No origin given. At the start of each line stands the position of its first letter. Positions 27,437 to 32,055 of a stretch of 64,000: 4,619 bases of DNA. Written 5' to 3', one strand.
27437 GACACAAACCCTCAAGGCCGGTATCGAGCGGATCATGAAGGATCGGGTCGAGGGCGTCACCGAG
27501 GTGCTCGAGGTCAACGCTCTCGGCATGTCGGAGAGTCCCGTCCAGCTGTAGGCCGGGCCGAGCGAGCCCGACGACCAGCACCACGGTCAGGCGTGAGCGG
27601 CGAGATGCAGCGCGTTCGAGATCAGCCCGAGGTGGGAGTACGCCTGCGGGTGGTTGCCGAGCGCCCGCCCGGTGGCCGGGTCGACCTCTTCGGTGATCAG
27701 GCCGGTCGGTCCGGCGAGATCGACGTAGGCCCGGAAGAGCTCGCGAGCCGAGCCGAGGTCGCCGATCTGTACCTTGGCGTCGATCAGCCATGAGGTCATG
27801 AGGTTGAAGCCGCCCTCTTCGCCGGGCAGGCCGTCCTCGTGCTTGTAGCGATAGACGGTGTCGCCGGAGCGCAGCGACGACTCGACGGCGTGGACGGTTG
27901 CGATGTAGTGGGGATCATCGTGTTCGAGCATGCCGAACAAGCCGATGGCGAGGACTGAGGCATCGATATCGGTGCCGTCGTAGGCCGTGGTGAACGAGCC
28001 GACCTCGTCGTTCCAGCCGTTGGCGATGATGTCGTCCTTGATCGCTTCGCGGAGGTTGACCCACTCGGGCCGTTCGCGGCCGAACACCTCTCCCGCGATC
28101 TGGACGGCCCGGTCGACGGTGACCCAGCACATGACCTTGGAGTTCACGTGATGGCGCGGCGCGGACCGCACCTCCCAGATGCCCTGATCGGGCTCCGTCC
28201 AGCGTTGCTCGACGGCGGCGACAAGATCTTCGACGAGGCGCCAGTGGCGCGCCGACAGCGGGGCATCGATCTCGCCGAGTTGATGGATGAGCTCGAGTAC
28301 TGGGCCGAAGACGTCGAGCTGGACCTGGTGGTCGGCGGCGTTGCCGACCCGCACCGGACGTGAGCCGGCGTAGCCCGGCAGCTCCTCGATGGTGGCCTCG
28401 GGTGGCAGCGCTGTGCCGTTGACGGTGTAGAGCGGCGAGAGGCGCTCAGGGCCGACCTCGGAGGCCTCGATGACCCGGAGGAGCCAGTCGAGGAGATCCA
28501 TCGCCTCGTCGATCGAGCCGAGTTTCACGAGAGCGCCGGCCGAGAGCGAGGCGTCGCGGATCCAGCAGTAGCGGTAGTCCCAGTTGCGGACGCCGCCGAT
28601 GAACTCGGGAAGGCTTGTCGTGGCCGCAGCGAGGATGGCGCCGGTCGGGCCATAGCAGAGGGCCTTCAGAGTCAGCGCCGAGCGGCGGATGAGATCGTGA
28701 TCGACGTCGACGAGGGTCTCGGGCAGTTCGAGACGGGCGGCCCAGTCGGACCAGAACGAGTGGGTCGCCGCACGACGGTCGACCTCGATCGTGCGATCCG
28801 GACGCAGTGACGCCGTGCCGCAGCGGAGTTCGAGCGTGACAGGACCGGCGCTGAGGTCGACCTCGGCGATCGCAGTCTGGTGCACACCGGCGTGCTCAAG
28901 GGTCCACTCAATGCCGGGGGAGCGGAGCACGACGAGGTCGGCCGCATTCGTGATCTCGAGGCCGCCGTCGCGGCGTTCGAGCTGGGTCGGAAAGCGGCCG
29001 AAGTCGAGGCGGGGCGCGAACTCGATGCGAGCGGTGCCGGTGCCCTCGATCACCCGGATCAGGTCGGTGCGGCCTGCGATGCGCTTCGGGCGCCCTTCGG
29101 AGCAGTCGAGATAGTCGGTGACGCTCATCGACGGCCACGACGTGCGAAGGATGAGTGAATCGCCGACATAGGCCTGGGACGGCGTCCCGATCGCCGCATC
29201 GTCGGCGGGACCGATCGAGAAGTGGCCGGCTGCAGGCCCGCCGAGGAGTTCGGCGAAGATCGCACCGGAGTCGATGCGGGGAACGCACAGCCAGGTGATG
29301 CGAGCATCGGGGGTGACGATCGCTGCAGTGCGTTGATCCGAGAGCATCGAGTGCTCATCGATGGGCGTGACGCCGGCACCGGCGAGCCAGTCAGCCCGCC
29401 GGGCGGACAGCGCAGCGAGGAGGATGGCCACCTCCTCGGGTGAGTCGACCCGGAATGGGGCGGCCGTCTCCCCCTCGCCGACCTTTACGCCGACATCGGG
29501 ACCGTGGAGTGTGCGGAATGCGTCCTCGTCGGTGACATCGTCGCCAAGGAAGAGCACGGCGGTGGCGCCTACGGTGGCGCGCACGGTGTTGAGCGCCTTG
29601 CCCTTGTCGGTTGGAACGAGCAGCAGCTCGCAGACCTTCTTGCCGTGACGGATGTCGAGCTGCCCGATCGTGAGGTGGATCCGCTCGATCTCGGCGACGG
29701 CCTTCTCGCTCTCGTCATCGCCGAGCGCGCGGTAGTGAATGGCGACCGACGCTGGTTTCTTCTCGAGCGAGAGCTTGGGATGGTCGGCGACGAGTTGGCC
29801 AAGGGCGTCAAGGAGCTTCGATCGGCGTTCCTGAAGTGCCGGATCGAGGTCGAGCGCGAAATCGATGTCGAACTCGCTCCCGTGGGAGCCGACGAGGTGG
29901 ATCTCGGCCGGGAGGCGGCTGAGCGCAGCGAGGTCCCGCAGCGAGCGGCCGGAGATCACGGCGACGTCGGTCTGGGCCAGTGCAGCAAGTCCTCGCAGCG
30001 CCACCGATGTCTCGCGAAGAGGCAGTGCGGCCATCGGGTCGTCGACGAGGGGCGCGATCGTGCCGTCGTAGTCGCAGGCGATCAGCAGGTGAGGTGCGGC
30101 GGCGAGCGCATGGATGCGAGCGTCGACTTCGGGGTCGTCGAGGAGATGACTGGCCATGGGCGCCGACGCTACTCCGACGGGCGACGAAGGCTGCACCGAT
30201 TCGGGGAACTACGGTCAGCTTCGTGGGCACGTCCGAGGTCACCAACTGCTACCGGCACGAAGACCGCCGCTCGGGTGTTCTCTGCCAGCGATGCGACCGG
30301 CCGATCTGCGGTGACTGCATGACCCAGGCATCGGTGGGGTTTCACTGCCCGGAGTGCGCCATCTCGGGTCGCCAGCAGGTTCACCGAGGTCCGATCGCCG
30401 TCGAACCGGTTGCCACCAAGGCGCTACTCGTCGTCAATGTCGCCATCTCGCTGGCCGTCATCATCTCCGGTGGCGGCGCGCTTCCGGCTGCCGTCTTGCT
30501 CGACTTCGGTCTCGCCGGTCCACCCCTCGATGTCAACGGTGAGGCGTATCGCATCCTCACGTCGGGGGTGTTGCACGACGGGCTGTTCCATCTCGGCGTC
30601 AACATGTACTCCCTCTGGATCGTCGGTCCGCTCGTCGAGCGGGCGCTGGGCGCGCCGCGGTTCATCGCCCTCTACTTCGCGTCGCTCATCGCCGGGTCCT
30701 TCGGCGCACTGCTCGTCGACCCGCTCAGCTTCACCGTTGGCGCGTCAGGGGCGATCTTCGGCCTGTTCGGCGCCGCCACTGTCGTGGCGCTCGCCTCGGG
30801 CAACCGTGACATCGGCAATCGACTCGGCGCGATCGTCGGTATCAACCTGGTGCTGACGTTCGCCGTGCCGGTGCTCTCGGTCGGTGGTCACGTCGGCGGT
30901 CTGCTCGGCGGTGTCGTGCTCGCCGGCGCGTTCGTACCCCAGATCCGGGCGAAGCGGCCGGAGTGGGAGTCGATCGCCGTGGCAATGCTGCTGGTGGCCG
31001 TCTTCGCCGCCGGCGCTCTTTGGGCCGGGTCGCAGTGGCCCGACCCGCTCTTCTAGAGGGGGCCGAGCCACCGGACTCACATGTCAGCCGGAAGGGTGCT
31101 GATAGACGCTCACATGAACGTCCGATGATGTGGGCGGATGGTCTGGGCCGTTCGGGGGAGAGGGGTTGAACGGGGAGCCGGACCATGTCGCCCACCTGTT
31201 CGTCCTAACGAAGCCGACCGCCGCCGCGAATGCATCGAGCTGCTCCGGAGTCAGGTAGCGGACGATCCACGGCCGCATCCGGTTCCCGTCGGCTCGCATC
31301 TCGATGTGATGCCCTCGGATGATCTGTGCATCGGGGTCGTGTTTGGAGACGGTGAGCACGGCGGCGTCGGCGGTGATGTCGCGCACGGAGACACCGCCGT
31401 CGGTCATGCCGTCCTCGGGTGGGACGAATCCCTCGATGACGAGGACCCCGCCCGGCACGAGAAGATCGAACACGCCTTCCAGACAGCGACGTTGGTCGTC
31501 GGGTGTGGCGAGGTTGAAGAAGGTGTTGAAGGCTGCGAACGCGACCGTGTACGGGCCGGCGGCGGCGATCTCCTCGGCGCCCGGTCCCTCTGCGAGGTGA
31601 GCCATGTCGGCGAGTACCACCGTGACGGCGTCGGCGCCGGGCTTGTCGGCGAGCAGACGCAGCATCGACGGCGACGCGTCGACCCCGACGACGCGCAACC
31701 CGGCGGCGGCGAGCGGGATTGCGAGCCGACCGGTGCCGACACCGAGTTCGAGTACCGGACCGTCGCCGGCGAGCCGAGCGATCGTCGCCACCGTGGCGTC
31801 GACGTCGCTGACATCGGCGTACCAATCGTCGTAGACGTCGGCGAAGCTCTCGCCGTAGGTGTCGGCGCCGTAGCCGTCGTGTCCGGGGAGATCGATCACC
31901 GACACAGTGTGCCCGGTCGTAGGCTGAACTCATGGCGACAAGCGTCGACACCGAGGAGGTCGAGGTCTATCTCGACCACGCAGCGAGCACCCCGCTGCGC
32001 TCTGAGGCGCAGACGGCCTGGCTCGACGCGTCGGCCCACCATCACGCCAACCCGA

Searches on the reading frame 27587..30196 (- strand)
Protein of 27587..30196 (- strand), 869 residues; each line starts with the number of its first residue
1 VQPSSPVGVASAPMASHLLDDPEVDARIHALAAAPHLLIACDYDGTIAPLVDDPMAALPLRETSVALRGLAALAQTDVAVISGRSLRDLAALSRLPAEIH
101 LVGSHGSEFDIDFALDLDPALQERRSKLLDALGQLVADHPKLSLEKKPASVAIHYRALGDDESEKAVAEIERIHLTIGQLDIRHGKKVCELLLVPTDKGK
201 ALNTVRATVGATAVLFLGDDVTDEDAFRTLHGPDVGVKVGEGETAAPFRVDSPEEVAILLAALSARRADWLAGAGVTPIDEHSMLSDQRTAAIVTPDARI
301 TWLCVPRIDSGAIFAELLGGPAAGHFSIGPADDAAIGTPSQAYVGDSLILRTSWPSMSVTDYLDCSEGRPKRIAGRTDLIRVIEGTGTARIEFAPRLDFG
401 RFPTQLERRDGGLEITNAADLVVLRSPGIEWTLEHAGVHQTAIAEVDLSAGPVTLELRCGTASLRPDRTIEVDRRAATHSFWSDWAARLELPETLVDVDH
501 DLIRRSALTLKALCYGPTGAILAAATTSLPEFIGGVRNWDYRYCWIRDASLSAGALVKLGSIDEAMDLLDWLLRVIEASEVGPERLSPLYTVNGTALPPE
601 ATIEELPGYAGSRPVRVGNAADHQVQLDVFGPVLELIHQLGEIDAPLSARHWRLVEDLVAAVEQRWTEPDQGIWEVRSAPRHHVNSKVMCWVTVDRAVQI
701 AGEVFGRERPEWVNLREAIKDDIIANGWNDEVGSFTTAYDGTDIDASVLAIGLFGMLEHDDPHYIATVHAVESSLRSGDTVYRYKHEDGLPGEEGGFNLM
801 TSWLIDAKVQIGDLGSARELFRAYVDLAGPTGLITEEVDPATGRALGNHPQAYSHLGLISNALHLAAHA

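Call 44: search_protein_families(library=pfam, proteins=[window:27587-30196:-], max_evalue=0.000001)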
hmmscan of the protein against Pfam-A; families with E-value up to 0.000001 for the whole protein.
window:27587-30196:- (869 aa): 3 families
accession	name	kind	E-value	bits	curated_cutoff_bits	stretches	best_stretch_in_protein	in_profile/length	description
PF19291.4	TREH_N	-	8.9e-71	237.9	23.1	1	266-482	2-211/211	Trehalase-like, N-terminal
PF00723.27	Glyco_hydro_15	-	2.7e-58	198.3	22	1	499-860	3-424/427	Glycosyl hydrolases family 15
PF02358.22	Trehalose_PPase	-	6.8e-25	88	27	1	41-238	2-214/235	Trehalose-phosphatase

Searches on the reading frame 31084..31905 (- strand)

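Call 44: search_protein_families(library=pfam, proteins=[window:31084-31905:-], max_evalue=0.000001)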
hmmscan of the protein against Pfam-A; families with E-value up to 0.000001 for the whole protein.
window:31084-31905:- (273 aa): 3 families
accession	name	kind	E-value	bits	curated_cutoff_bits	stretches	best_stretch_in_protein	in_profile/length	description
PF13649.12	Methyltransf_25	-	1e-12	49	27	1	51-153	1-97/97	Methyltransferase domain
PF08242.18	Methyltransf_12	-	1.2e-10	42.5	30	1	52-155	1-98/98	Methyltransferase domain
PF08241.18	Methyltransf_11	-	4.5e-09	37.3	21.2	1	52-157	1-95/95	Methyltransferase domain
